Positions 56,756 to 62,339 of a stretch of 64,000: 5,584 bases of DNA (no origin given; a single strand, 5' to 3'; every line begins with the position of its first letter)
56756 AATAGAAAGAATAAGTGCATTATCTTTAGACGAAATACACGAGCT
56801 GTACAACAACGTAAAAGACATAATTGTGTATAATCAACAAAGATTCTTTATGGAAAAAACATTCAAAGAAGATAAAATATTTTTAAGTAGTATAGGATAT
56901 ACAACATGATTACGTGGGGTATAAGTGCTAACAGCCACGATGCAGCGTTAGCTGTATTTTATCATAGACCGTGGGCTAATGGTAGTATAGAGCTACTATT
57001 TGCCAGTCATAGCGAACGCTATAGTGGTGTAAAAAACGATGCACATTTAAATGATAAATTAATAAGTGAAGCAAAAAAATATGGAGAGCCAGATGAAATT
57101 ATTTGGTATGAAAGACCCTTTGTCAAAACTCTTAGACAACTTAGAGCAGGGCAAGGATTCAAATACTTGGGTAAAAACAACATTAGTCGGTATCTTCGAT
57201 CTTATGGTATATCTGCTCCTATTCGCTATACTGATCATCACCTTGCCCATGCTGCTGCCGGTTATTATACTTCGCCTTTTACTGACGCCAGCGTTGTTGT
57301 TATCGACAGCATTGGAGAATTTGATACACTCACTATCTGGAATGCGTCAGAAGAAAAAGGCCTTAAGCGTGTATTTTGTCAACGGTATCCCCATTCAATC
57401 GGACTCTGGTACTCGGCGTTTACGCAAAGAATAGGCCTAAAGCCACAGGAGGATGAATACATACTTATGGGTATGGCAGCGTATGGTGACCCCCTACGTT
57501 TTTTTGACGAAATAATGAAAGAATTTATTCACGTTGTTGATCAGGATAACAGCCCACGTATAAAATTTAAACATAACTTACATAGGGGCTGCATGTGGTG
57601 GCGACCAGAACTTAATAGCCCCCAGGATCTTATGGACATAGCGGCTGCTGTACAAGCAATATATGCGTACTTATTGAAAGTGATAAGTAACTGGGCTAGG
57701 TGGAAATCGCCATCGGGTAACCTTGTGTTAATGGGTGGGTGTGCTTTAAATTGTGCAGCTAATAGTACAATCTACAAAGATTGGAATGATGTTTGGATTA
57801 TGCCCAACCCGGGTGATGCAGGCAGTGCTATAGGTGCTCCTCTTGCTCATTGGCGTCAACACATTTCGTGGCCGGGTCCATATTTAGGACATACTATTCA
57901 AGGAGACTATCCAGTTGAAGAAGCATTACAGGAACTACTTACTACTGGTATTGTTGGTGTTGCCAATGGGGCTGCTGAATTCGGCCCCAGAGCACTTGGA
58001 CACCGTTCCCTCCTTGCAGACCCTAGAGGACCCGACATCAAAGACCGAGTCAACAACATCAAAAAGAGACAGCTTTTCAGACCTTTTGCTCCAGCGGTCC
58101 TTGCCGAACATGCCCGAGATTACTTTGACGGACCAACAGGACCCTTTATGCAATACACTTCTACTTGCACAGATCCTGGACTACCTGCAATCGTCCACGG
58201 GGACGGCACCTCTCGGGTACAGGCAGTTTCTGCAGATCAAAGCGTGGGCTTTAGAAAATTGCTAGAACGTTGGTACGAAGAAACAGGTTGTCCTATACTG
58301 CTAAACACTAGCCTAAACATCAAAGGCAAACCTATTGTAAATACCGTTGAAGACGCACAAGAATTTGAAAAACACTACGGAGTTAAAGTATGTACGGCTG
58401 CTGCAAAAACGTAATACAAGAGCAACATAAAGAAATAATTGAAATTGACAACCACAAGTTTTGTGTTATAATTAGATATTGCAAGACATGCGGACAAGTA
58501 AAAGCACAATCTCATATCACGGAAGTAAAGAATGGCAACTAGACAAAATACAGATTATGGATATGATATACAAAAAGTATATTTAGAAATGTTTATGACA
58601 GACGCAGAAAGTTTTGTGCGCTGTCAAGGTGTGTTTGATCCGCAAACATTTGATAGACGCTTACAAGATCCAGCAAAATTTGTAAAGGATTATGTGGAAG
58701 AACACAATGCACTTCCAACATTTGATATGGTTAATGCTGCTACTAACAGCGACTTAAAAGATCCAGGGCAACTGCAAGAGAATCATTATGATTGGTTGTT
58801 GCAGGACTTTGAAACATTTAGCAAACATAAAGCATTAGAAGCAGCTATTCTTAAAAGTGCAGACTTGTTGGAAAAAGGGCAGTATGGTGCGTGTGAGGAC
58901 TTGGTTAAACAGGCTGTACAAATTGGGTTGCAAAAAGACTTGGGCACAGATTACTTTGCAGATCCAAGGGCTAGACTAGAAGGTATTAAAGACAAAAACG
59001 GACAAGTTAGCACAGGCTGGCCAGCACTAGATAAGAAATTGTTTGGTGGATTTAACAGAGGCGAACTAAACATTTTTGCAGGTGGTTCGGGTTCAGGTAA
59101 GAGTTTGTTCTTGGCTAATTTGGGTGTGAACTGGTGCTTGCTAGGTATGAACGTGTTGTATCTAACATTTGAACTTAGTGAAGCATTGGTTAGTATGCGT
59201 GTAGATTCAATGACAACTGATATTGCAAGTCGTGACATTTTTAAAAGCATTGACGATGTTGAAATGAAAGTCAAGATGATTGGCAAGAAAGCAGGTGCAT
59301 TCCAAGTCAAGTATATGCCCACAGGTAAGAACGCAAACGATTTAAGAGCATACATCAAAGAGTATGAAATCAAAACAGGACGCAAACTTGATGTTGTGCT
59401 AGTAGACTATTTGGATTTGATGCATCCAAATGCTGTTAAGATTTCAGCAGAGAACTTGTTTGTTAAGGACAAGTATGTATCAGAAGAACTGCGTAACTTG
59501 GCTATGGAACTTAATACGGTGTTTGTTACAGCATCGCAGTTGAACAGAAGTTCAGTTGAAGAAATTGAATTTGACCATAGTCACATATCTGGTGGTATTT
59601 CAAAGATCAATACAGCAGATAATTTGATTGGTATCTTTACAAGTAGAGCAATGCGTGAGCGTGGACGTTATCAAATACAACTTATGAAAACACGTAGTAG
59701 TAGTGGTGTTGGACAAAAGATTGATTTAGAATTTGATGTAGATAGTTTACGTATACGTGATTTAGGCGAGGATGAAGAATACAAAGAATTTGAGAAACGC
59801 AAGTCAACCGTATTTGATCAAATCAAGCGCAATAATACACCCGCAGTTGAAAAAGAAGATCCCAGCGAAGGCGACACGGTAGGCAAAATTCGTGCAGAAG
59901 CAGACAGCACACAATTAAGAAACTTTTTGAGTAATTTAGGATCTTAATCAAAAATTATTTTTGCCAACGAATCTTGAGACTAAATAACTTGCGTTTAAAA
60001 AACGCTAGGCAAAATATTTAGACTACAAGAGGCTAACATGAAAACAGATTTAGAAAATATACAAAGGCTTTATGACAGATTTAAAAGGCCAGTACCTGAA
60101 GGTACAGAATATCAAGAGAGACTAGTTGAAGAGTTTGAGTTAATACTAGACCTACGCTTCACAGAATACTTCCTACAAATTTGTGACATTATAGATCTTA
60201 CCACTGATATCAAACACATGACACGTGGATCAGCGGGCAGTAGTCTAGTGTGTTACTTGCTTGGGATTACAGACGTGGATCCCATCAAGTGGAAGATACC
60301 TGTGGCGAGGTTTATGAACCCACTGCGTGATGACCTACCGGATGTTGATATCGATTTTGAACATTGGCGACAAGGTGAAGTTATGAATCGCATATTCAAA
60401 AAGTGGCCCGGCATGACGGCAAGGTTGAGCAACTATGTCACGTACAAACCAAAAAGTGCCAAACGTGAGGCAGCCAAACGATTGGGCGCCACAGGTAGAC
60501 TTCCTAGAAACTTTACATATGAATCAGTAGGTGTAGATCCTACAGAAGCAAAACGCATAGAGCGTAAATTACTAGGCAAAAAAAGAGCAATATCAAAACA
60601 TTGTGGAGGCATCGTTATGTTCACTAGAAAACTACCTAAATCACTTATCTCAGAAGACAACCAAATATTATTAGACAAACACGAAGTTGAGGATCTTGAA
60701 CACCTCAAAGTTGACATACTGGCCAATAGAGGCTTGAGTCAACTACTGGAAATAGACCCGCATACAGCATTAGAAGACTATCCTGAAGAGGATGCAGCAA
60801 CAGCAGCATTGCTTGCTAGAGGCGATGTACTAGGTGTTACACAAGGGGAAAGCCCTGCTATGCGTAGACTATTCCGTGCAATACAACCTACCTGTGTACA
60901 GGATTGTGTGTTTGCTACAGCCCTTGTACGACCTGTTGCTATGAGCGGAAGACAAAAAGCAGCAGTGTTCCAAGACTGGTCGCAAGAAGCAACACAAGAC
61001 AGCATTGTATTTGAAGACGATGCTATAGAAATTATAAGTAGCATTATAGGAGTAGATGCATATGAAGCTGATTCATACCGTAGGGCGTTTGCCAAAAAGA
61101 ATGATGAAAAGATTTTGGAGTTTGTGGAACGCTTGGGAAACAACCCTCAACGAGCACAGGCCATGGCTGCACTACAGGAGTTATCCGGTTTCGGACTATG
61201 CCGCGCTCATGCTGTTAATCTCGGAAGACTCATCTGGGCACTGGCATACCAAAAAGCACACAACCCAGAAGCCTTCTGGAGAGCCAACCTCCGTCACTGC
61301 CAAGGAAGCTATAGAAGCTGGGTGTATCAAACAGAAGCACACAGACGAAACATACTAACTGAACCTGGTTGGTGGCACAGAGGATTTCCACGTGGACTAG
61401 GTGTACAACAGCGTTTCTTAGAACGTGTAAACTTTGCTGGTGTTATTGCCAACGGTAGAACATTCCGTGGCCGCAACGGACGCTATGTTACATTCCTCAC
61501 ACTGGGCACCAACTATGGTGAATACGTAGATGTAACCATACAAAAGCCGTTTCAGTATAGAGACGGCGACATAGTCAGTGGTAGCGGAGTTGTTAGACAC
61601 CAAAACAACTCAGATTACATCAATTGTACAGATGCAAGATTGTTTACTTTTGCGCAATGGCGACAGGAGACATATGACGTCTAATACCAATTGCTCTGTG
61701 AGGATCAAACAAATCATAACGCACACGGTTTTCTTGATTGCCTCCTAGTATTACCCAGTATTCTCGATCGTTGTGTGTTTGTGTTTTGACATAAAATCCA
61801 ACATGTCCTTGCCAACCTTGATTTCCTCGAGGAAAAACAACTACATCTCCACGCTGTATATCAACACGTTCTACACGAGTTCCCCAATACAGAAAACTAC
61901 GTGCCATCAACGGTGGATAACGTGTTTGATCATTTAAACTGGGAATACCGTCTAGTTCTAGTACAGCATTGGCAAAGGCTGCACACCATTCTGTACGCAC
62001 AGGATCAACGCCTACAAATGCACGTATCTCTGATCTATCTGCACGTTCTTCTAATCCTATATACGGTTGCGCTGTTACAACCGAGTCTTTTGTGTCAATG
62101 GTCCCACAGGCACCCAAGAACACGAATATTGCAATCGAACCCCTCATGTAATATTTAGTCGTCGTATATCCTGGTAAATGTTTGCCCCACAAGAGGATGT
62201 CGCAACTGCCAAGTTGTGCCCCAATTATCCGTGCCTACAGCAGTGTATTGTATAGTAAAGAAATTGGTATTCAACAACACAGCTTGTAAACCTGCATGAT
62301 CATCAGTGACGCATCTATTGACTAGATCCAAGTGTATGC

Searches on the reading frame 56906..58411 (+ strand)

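Call 11: search_protein_families(library=pfam, proteins=[window:56906-58411:+], max_evalue=0.001)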
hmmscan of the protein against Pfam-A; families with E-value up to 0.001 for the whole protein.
window:56906-58411:+ (502 aa): 2 families
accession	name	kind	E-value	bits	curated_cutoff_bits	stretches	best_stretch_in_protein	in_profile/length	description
PF16861.10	Carbam_trans_C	-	3.6e-49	167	27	1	343-493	3-158/170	Carbamoyltransferase C-terminus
PF02543.21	Carbam_trans_N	-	1.5e-35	123.7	24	1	104-311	125-344/346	Carbamoyltransferase N-terminus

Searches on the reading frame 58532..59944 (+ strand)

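Call 11: search_protein_families(library=pfam, proteins=[window:58532-59944:+], max_evalue=0.001)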
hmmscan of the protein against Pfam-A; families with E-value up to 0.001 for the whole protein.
window:58532-59944:+ (471 aa): 4 families
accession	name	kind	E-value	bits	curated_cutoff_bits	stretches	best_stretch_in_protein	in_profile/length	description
PF03796.21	DnaB_C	-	4e-20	72.7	27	1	159-343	2-184/255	DnaB-like helicase C terminal domain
PF06745.19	ATPase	-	1e-08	35.3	26.6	1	159-281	1-121/231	KaiC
PF20307.4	divDNAB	-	1.1e-06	28.1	26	0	259-339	175-252/356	Divergent DnaB-like ATPase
PF13481.12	AAA_25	-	1.2e-06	28.7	27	1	168-300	23-158/195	AAA domain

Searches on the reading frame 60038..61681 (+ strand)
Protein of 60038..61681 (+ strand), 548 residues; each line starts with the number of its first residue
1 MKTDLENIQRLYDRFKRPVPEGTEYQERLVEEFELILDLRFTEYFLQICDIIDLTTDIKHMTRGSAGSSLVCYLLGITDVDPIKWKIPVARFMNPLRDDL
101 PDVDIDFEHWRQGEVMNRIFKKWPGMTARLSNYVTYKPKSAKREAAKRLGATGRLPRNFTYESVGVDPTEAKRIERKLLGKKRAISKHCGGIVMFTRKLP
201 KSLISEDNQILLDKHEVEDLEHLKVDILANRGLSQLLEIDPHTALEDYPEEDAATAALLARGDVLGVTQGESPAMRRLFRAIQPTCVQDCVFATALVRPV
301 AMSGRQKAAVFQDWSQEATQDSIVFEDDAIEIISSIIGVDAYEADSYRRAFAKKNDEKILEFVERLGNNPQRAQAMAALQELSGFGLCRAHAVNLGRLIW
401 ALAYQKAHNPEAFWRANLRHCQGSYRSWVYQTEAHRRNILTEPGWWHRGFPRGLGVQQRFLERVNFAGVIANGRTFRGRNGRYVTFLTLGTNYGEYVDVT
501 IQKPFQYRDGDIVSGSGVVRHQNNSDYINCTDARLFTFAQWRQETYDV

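Call 11: search_protein_families(library=pfam, proteins=[window:60038-61681:+], max_evalue=0.001)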
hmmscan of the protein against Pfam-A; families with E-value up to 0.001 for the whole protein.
window:60038-61681:+ (548 aa): 2 families
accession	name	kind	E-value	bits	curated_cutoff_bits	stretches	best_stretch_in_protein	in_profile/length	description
PF07733.18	DNA_pol3_alpha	-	2.5e-42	145.8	23.9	1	10-229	10-260/260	Bacterial DNA polymerase III alpha NTPase domain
PF17657.6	DNA_pol3_finger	-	5.4e-17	62.1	22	1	243-364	20-156/166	Bacterial DNA polymerase III alpha subunit finger domain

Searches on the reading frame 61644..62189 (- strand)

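Call 65: search_protein_families(library=pfam, proteins=[window:61644-62189:-], max_evalue=0.001)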
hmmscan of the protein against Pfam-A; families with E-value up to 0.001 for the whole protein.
window:61644-62189:- (181 aa): 1 family
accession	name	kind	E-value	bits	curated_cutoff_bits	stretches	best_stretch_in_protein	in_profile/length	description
PF05257.22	CHAP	-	4.5e-05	24.3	26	1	65-139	5-72/81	CHAP domain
